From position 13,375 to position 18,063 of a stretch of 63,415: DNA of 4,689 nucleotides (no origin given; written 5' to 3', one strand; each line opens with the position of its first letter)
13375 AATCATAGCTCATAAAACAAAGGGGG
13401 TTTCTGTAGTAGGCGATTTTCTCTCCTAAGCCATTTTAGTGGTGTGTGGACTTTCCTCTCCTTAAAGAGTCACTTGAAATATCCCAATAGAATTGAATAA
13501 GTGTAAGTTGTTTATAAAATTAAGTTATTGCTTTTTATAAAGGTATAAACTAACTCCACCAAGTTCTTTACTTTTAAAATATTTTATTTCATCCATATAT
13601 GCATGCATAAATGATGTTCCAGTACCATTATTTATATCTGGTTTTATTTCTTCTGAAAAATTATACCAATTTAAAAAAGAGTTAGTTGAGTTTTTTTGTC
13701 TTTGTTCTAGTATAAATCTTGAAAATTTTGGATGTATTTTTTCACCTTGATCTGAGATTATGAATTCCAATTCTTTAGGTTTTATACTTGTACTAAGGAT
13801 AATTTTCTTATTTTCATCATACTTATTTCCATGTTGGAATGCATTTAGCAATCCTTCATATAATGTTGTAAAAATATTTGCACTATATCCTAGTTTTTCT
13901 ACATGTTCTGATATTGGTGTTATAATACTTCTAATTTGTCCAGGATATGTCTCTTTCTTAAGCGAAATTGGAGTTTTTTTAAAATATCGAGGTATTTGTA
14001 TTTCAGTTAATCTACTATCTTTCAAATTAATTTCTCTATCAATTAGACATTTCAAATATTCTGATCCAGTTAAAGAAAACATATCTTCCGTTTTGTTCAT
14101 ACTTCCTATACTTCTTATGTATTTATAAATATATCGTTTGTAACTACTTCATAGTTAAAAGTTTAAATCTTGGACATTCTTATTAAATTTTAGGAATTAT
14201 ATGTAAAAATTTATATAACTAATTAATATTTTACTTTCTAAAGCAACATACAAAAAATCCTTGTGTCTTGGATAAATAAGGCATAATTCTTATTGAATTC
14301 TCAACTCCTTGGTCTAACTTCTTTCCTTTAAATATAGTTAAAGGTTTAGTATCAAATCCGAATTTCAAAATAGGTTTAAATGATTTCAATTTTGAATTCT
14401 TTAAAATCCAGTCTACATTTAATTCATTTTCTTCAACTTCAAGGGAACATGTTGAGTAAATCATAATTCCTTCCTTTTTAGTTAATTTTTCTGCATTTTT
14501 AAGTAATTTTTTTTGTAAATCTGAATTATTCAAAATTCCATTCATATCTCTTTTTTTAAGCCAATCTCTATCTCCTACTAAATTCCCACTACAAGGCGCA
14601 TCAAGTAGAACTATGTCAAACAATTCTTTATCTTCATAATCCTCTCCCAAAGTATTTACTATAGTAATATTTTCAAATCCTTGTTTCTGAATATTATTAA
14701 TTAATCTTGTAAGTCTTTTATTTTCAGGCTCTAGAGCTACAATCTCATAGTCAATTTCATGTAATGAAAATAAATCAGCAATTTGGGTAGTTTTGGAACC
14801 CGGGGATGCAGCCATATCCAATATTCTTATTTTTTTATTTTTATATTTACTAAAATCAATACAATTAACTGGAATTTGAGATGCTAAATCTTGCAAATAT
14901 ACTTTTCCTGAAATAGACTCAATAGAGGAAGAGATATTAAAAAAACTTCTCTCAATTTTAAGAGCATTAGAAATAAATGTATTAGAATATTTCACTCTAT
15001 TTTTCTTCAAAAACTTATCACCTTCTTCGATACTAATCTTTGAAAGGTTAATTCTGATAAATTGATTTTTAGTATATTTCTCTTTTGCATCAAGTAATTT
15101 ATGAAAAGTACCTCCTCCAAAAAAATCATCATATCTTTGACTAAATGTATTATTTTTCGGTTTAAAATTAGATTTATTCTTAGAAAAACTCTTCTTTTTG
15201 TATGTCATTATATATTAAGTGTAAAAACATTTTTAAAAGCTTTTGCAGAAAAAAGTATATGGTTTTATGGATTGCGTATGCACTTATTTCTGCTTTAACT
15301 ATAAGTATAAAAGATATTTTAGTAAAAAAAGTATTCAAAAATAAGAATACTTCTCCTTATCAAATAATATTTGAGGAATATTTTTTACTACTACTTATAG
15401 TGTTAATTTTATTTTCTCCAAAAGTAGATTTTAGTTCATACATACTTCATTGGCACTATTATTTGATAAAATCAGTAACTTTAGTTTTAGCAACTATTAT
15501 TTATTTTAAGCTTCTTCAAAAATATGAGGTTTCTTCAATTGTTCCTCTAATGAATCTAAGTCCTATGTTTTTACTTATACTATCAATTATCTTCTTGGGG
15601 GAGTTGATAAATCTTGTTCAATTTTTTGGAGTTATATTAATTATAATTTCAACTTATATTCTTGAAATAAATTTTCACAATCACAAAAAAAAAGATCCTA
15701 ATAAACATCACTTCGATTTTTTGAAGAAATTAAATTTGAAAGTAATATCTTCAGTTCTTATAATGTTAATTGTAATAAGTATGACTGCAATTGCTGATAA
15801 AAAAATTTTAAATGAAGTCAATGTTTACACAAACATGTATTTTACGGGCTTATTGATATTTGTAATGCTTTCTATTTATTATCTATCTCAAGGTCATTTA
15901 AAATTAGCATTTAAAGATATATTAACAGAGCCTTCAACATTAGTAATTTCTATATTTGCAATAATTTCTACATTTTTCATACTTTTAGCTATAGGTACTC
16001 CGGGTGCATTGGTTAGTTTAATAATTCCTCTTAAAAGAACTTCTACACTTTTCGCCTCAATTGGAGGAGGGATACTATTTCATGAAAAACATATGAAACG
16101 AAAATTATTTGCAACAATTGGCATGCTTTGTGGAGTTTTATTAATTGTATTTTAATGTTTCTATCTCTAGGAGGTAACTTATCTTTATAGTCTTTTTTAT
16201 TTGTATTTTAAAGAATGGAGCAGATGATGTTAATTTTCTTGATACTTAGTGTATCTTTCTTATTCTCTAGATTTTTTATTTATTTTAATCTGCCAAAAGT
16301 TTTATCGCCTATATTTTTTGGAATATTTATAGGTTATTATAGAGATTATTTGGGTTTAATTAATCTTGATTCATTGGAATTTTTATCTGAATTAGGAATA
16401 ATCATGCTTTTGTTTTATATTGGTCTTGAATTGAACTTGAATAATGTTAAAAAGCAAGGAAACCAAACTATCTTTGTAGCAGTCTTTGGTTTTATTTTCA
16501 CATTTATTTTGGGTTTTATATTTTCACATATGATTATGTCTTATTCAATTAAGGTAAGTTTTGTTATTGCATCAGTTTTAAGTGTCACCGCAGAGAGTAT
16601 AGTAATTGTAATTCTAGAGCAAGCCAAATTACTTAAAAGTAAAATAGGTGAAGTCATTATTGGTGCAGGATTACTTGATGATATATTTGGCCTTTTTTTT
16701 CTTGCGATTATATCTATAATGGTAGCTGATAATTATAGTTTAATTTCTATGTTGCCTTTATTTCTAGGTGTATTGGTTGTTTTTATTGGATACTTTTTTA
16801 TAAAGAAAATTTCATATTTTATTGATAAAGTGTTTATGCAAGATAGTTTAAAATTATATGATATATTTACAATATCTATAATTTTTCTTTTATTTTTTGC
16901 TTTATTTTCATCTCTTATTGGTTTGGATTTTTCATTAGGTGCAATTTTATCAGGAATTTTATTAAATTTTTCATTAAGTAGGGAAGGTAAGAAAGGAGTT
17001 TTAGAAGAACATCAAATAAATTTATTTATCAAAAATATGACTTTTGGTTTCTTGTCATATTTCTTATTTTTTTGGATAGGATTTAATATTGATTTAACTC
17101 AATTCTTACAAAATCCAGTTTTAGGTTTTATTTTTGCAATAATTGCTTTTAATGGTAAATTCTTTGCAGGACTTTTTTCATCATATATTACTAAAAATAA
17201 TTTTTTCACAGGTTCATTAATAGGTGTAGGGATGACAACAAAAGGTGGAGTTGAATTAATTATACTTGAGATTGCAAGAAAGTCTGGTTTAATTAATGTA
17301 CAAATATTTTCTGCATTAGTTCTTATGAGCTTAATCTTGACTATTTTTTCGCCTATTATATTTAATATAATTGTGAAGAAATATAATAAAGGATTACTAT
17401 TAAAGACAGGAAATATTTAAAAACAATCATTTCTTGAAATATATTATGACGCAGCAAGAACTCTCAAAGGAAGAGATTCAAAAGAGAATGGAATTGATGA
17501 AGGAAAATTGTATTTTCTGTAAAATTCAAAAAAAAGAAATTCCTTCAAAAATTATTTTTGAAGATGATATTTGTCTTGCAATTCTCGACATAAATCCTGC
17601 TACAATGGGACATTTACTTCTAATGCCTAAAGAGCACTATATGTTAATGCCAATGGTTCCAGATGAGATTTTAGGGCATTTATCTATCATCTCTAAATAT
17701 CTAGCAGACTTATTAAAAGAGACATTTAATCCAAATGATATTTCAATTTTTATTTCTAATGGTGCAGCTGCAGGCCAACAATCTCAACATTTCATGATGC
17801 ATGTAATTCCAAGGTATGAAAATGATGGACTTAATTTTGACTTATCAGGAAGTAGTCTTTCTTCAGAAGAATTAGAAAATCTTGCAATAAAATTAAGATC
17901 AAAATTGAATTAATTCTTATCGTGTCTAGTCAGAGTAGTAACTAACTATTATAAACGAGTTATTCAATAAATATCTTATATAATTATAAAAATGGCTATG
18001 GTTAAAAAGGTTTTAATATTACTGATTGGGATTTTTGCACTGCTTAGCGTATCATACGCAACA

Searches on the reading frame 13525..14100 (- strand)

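Call 57: search_protein_families(library=pfam, proteins=[window:13525-14100:-], max_evalue=0.001)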
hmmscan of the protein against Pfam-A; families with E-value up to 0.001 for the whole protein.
window:13525-14100:- (191 aa): 1 family
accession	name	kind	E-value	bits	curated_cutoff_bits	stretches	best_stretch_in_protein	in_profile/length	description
PF13581.12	HATPase_c_2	-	2.7e-08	34.3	27.4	1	79-177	35-117/127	Histidine kinase-like ATPase domain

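Call 76: search_protein_families(library=padloc, proteins=[window:13525-14100:-], max_evalue=0.01)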
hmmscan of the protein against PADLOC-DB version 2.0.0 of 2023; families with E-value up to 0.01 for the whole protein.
window:13525-14100:- (191 aa): 0 families

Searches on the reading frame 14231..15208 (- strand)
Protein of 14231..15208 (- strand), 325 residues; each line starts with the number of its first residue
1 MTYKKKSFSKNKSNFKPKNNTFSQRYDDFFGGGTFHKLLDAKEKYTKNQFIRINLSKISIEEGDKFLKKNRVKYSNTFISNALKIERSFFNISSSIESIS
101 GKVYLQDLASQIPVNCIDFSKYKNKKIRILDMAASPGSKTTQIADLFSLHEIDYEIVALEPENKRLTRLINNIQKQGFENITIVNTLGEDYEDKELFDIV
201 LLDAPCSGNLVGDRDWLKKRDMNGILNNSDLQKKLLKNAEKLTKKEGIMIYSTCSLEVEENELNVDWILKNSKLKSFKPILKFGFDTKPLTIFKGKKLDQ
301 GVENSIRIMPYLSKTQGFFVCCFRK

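Call 57: search_protein_families(library=pfam, proteins=[window:14231-15208:-], max_evalue=0.001)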
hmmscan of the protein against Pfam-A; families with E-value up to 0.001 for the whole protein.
window:14231-15208:- (325 aa): 2 families
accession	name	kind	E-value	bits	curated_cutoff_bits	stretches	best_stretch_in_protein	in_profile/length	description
PF01189.24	Methyltr_RsmB-F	-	9.8e-39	133.5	27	1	128-323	11-198/199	16S rRNA methyltransferase RsmB/F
PF13847.12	Methyltransf_31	-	1.6e-10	41.3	27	1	124-263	2-127/145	Methyltransferase domain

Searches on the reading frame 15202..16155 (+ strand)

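Call 57: search_protein_families(library=pfam, proteins=[window:15202-16155:+], max_evalue=0.001)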
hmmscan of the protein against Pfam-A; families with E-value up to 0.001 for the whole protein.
window:15202-16155:+ (317 aa): 1 family
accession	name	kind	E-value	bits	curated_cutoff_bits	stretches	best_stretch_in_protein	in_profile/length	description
PF00892.27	EamA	-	1.7e-18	67.6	28.2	2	22-154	2-133/135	EamA-like transporter family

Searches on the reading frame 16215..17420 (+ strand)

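Call 57: search_protein_families(library=pfam, proteins=[window:16215-17420:+], max_evalue=0.001)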
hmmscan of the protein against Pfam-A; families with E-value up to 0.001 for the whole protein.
window:16215-17420:+ (401 aa): 1 family
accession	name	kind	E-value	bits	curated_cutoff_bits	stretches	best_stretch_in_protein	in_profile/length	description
PF00999.27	Na_H_Exchanger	-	5.1e-40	137.9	26.2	1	14-389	8-375/375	Sodium/hydrogen exchanger, transmembrane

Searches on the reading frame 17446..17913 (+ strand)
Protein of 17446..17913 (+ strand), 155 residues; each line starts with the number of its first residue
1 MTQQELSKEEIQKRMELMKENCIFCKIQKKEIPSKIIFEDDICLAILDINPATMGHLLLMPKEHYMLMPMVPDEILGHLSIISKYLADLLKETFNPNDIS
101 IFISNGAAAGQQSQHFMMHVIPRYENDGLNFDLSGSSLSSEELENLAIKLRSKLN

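Call 57: search_protein_families(library=pfam, proteins=[window:17446-17913:+], max_evalue=0.001)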
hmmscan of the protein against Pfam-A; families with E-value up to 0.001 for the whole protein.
window:17446-17913:+ (155 aa): 3 families
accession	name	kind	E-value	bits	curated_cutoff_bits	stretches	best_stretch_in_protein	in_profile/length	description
PF01230.28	HIT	-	7.9e-22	78.2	21.5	1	29-125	1-97/98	HIT domain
PF11969.13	DcpS_C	-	1.7e-12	48.2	24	1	21-122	1-101/114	Scavenger mRNA decapping enzyme C-term binding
PF04677.20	CwfJ_C_1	-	0.00011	22.5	21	1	12-122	4-108/122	Protein similar to CwfJ C-terminus 1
